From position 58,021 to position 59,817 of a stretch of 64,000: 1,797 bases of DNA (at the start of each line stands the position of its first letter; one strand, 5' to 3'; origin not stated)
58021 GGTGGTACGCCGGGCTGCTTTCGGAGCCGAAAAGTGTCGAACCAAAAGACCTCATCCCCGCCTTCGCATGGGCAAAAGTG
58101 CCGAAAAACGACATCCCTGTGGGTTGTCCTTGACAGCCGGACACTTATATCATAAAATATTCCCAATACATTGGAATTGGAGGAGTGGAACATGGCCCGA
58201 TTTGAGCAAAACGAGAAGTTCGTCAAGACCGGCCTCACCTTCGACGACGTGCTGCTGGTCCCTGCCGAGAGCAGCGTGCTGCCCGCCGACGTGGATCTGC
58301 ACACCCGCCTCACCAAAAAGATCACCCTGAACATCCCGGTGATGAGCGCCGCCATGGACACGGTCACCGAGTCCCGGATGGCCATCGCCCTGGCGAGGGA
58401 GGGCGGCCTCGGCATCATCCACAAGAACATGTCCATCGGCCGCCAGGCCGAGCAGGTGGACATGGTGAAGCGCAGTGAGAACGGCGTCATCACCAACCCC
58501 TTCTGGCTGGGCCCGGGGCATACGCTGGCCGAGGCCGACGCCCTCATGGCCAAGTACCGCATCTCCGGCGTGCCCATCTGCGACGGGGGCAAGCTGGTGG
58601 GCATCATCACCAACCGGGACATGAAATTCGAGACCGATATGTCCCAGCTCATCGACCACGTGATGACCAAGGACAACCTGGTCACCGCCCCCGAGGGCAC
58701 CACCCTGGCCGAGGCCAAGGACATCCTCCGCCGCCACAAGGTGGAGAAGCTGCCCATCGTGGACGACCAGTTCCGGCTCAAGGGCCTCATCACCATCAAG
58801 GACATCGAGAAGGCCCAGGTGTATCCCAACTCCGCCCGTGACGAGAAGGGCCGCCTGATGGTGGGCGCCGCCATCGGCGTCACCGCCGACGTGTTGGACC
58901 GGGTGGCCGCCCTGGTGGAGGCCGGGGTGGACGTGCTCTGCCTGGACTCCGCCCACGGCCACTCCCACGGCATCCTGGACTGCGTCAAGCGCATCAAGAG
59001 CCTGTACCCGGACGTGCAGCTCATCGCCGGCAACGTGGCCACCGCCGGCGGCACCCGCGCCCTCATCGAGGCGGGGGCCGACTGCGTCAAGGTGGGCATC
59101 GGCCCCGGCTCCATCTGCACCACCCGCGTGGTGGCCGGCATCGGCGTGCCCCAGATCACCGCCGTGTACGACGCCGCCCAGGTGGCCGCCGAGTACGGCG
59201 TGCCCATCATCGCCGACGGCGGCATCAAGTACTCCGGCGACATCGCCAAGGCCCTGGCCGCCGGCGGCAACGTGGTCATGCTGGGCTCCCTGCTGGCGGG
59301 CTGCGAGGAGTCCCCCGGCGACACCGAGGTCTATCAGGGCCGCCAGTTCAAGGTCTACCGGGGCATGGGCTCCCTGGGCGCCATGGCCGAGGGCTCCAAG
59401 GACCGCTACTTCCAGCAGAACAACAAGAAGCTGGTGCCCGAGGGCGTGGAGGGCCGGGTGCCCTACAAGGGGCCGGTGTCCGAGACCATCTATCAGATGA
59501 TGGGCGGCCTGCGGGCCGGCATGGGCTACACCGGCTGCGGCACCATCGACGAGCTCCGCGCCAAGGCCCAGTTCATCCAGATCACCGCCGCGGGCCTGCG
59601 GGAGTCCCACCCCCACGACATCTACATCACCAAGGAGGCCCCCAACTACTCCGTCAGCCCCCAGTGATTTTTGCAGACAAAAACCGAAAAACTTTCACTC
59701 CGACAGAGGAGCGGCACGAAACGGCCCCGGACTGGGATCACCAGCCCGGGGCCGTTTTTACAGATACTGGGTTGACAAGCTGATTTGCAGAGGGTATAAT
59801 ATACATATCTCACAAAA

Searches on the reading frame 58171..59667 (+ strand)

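Call 63: search_protein_families(library=pfam, proteins=[window:58171-59667:+], max_evalue=0.00001)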
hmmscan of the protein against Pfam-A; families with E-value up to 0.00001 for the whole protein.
window:58171-59667:+ (498 aa): 3 families
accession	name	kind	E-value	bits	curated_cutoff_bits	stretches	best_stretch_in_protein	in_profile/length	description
PF00478.31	IMPDH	-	2.4e-170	566.5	25.6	1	21-482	1-345/345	IMP dehydrogenase / GMP reductase domain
PF00571.33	CBS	-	1e-22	80.7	24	2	163-215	3-54/57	CBS domain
PF03060.21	NMO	-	1.5e-11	44.7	28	1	284-383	138-233/331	Nitronate monooxygenase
